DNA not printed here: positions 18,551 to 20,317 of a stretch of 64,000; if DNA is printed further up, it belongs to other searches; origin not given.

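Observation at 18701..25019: MttB-like gene clustered with proline-racemase-family enzyme, DAO-type flavoprotein and OCD/mu-crystallin enzyme: predicted N-methylated proline-type betaine catabolic pathway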

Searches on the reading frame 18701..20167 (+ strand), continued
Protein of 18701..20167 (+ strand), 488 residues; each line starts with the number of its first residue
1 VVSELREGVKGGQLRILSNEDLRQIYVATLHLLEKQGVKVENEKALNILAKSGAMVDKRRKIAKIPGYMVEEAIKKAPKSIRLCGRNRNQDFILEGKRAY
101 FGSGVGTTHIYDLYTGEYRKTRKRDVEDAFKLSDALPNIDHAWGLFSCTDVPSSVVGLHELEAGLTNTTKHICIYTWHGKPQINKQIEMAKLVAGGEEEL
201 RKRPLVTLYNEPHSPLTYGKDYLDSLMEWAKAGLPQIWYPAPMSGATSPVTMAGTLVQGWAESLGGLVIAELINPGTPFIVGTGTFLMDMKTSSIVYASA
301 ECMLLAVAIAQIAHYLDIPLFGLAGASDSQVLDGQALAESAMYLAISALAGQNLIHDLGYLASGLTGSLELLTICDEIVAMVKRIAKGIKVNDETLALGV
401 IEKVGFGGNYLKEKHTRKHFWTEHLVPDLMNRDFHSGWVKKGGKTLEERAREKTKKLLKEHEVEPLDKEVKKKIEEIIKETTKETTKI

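Call 27: search_solved_structures(query=window:18701-20167:+, max_evalue=1e-50, show_alignments=3)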
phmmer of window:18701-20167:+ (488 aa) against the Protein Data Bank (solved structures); distinct sequences matched with E-value up to 1e-50: 4.
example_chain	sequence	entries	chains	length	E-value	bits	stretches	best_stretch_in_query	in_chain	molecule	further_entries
7xcl_A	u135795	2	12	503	3.7e-71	243.5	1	9-483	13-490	Trimethylamine methyltransferase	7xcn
7xcm_A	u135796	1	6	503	4.3e-71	243.3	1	9-483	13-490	Trimethylamine methyltransferase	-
9yce_A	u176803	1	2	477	1.9e-70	241.1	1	15-485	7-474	Glycine betaine methyltransferase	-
2qne_A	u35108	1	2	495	2e-70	241.1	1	15-485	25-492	Putative methyltransferase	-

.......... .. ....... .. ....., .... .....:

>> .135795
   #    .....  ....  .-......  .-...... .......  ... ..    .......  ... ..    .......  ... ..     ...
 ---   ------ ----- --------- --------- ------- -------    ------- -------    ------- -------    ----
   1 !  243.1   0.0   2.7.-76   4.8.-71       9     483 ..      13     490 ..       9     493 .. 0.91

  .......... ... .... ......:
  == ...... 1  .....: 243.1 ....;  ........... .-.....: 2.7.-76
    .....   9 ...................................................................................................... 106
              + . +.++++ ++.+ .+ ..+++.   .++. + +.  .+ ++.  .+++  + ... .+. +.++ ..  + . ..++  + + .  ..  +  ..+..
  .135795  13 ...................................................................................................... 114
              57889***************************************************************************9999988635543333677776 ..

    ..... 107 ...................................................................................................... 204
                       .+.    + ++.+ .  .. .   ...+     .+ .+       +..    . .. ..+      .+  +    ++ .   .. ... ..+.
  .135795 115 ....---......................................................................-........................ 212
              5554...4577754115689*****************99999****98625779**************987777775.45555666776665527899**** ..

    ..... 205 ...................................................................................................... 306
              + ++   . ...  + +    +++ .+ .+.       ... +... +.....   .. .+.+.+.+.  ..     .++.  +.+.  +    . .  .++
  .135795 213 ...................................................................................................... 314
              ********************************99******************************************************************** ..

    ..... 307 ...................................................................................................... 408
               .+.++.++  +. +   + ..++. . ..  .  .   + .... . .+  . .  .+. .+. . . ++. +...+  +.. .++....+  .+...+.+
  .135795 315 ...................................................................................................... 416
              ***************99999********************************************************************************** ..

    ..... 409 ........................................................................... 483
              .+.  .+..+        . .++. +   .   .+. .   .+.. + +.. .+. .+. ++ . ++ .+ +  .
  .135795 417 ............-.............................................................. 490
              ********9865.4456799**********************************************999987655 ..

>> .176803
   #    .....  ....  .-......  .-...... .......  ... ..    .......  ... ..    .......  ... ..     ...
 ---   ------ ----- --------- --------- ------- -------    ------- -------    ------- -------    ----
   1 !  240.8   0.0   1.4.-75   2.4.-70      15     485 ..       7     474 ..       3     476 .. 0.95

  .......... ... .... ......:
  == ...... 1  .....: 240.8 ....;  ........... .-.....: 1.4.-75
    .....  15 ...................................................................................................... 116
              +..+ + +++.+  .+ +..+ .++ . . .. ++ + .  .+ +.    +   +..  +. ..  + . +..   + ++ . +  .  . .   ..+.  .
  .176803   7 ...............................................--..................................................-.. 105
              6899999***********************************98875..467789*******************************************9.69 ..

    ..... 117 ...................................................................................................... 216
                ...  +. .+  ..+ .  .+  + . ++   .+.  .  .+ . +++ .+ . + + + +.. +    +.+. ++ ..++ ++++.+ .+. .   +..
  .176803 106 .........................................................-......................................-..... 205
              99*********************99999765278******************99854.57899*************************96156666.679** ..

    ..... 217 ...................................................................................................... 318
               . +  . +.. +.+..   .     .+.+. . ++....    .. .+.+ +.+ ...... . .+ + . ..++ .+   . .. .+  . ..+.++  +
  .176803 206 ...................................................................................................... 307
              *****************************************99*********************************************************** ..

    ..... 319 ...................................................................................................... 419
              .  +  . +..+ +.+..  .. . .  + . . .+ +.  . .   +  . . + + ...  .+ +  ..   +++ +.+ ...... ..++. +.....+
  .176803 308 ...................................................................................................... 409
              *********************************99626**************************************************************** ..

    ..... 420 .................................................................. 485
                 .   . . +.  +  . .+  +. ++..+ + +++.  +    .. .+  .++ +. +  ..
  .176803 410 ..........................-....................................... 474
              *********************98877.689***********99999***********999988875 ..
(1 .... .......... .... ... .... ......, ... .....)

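Call 30: find_related_loci(query=A1, collection=genome_contigs, flank=10000)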
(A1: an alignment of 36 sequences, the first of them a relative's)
Query A1 (488 aa) in genome_contigs; peptide patterns used: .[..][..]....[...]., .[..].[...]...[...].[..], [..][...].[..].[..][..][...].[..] (x = any residue, [..] = any of these).
597 stretches matched a pattern (row limit reached: there are more); 523 encode a relative of the query (tblastn E <= 1e-3); the best 80 are kept; 80 distinct loci.
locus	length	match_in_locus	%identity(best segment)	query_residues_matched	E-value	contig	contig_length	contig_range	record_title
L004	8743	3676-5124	69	5-487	0e+0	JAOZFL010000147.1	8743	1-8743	MAG: Thermoproteota archaeon isolate Flange_M5_B4 1-CGB-Flange_contig_20531, whole genome shotgun sequence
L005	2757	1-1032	87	144-487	0e+0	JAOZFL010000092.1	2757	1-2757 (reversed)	MAG: Thermoproteota archaeon isolate Flange_M5_B4 1-CGB-Flange_contig_40609, whole genome shotgun sequence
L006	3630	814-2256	51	2-483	5e-170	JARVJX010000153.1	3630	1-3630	MAG: Nitrososphaeria archaeon isolate QQ_bin.110111 NODE_153_length_3630_cov_3.42906, whole genome shotgun sequence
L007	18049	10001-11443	49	4-483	3e-163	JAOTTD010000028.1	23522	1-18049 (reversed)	MAG: Thermoplasmata archaeon isolate 13_Jan_SF_Bin61 13_Jan_SF_Bin61_scaffold_206_c1, whole genome shotgun sequence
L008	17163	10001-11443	47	2-483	7e-139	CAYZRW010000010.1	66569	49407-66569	MAG TPA_asm: uncultured Candidatus Bathyarchaeia archaeon isolate SRP098346_co1_347 genome assembly, contig: NODE_138_le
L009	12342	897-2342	45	2-484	1e-135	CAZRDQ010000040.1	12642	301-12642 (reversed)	MAG TPA_asm: uncultured Candidatus Bathyarchaeia archaeon isolate SRP098346_co1_450 genome assembly, contig: NODE_5930_l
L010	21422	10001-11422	44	10-484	5e-134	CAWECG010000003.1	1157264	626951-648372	MAG: Candidatus Bathyarchaeota archaeon isolate MFD03726.bin.1.224 genome assembly, contig: contig_34182, whole genome s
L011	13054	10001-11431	46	7-484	1e-133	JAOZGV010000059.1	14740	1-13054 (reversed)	MAG: Candidatus Bathyarchaeota archaeon isolate DVMM_2 S190cm_k147_2099919, whole genome shotgun sequence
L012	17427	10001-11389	46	14-480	1e-130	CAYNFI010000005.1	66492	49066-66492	MAG TPA_asm: uncultured Candidatus Bathyarchaeia archaeon isolate binchicken_co318_43 genome assembly, contig: NODE_74_l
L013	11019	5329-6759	45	7-484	1e-130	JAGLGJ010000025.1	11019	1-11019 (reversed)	MAG: Candidatus Bathyarchaeota archaeon isolate RS_10_29 ROV157_10.bin.29.fa_25, whole genome shotgun sequence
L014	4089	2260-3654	44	13-479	8e-127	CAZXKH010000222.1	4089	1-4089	MAG TPA_asm: uncultured Clostridia bacterium isolate binchicken_co32_411 genome assembly, contig: NODE_40968_length_4089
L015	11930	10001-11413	42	5-480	6e-124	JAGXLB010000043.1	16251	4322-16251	Candidatus Bipolaricaulota bacterium isolate GSL_GSL3510_5 NODE_447_length_16251_cov_14.3155, whole genome shotgun seque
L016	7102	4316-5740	41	6-483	5e-123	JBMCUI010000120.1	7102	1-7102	MAG: Spirochaetota bacterium isolate D4M11_14 NODE_6690_length_7102_cov_7.937988, whole genome shotgun sequence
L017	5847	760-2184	42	6-483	1e-122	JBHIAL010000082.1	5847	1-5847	MAG: bacterium isolate K_2_bin.77 NODE_8592_length_5847_cov_10.333736, whole genome shotgun sequence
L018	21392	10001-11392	44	14-479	2e-121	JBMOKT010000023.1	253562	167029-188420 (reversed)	MAG: Bacillota bacterium isolate Betzabe_MAG005 MAG005_23, whole genome shotgun sequence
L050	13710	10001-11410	39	13-484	3e-114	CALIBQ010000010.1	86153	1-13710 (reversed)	MAG: uncultured Anaerolineae bacterium isolate S1_Bin_MAXBIN__192_1 genome assembly, contig: c_000002621822, whole genom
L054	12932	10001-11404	40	13-483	2e-113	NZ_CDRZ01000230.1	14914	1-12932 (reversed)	Syntrophaceticus schinkii strain Sp3, whole genome shotgun sequence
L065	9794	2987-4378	39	14-480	2e-111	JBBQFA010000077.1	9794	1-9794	MAG: Thermoleophilia bacterium isolate Co_metawrap_1062 Cmw_1062_k141_19876945_length_9794_cov_11.9586, whole genome sho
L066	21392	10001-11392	39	13-479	3e-111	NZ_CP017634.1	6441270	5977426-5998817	Candidatus Formimonas warabiya strain DCMF chromosome, complete genome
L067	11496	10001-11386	40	14-479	4e-111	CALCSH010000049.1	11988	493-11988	MAG TPA_asm: uncultured Anaerolineae bacterium isolate ERR2206789_bin.32_CONCOCT_v1.1_MAG genome assembly, contig: ERZ89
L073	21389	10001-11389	39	14-479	6e-110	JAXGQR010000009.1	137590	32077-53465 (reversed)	MAG: Dehalobacterium sp. isolate AnMBR.bin330 bin330_9, whole genome shotgun sequence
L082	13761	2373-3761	39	14-479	2e-109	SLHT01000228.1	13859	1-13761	MAG: Syntrophomonadaceae bacterium isolate CSSed165cm_165 CSSed16-5cm-14041, whole genome shotgun sequence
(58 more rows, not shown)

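Call 68: search_protein_families(library=pfam, proteins=[L005:2365-2748:-], max_evalue=0.01)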
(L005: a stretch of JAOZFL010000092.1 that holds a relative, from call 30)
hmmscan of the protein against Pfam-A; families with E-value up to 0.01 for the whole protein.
L005:2365-2748:- (127 aa): 1 family
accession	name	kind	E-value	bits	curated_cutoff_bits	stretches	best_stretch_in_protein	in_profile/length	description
PF06253.16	MTTB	-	8.3e-22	77.3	25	1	1-120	375-494/500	Trimethylamine methyltransferase (MTTB)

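Call 76: search_protein_families(library=ncbifam, proteins=[L066:11536-12495:+, L067:7441-8397:+, L054:7527-8495:-, L065:1133-2101:-, L082:5225-6148:+, L073:15278-16312:-, L050:12913-13707:+], max_evalue=1e-30)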
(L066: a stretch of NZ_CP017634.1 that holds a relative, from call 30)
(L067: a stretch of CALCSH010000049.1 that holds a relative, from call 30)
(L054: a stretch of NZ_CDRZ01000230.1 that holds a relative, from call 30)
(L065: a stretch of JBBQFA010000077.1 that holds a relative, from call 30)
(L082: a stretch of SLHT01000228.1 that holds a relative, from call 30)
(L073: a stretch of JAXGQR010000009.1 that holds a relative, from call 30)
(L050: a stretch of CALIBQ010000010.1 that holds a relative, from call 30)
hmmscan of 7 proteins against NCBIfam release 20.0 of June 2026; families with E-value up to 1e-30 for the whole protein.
L066:11536-12495:+ (320 aa): 2 families
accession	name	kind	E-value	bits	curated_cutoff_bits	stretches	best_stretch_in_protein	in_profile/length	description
TIGR03944.1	dehyd_SbnB_fam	equivalog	3.7e-44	151.1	326.9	1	2-319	2-325/327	2,3-diaminopropionate biosynthesis protein SbnB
TIGR02371.1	ala_DH_arch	equivalog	6.4e-37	127.4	409.15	1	1-318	2-322/325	alanine dehydrogenase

L067:7441-8397:+ (319 aa): 7 families
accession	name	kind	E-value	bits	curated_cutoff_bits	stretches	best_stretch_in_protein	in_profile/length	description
TIGR02371.1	ala_DH_arch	equivalog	6.4e-63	212.8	409.15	1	2-316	3-320/325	alanine dehydrogenase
TIGR03944.1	dehyd_SbnB_fam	equivalog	8.6e-51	172.9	326.9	1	2-318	2-324/327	2,3-diaminopropionate biosynthesis protein SbnB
NF006379.0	PRK08618.1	equivalog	3.4e-46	158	417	1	2-316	2-322/326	ornithine cyclodeaminase family protein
NF006141.0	PRK08291.1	equivalog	7.9e-44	149.9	408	1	17-316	20-326/330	cyclodeaminase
TIGR02992.1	ectoine_eutC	equivalog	3.6e-39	134.7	471.65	1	4-316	4-323/326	ectoine utilization protein EutC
NF004848.0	PRK06199.1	subfamily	2.5e-34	119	362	0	38-224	64-257/379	tyramine oxidase subunit B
NF004793.0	PRK06141.1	equivalog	1.5e-33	116.1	322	0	15-243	14-232/314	bifunctional Delta(1)-pyrroline-2-carboxylate/Delta(1)-piperideine-2-carboxylate reductase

L054:7527-8495:- (323 aa): 3 families
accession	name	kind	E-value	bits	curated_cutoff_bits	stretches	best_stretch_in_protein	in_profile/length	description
TIGR03944.1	dehyd_SbnB_fam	equivalog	7.1e-45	153.4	326.9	1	16-322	15-325/327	2,3-diaminopropionate biosynthesis protein SbnB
TIGR02371.1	ala_DH_arch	equivalog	2.4e-41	141.9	409.15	1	6-321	5-322/325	alanine dehydrogenase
NF006379.0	PRK08618.1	equivalog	5e-35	121.4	417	1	15-321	12-324/326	ornithine cyclodeaminase family protein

L065:1133-2101:- (323 aa): 6 families
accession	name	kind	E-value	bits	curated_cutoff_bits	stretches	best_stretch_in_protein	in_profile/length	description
TIGR02371.1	ala_DH_arch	equivalog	2.5e-57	194.5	409.15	1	2-321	3-322/325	alanine dehydrogenase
TIGR03944.1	dehyd_SbnB_fam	equivalog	4e-54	183.8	326.9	1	1-322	1-325/327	2,3-diaminopropionate biosynthesis protein SbnB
NF006379.0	PRK08618.1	equivalog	2.4e-48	165.2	417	1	1-202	1-200/326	ornithine cyclodeaminase family protein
NF004848.0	PRK06199.1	subfamily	8.4e-41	140.3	362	0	45-201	72-230/379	tyramine oxidase subunit B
NF006141.0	PRK08291.1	equivalog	1.8e-32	112.6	408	1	4-319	7-326/330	cyclodeaminase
TIGR02992.1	ectoine_eutC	equivalog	5.7e-31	107.8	471.65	1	5-319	5-323/326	ectoine utilization protein EutC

L082:5225-6148:+ (308 aa): 3 families
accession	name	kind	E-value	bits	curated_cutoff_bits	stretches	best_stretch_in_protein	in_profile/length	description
TIGR03944.1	dehyd_SbnB_fam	equivalog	8.7e-44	149.9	326.9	1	5-307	19-325/327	2,3-diaminopropionate biosynthesis protein SbnB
TIGR02371.1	ala_DH_arch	equivalog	8e-39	133.6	409.15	1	2-306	15-322/325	alanine dehydrogenase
NF006379.0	PRK08618.1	equivalog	3.3e-33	115.4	417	1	2-306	14-324/326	ornithine cyclodeaminase family protein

L073:15278-16312:- (345 aa): 6 families
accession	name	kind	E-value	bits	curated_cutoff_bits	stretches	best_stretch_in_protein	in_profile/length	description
NF047722.1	T3LHypDht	equivalog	3.8e-92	309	550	1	4-344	4-334/341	trans-3-hydroxy-L-proline dehydratase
NF010576.0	PRK13969.1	equivalog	1.8e-85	286.9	556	1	1-344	1-333/335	proline racemase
NF010578.0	PRK13971.1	equivalog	2e-71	240.9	376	1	4-345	3-332/333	4-hydroxyproline epimerase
NF045511.1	TransHydProDhtase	equivalog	9e-71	238.7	540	1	1-344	1-333/335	trans-3-hydroxy-L-proline dehydratase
NF052296.1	HdxProlEpimProt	equivalog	4.8e-44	151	450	1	8-342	2-307/309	4-hydroxyproline epimerase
NF010577.0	PRK13970.1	equivalog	1.6e-34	119.6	442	1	8-342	6-308/311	4-hydroxyproline epimerase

L050:12913-13707:+ (265 aa): 6 families
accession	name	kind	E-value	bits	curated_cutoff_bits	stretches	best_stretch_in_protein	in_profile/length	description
NF010576.0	PRK13969.1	equivalog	2e-99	332.7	556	1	1-265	3-268/335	proline racemase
NF045511.1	TransHydProDhtase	equivalog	7.5e-79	265.3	540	1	1-265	3-268/335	trans-3-hydroxy-L-proline dehydratase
NF010578.0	PRK13971.1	equivalog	1e-71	241.8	376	1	5-265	6-266/333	4-hydroxyproline epimerase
NF047722.1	T3LHypDht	equivalog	1.5e-57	195.2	550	1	2-264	4-268/341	trans-3-hydroxy-L-proline dehydratase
NF052296.1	HdxProlEpimProt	equivalog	2.5e-53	181.5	450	1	6-264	2-247/309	4-hydroxyproline epimerase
NF010577.0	PRK13970.1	equivalog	3.4e-39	135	442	1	3-263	3-248/311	4-hydroxyproline epimerase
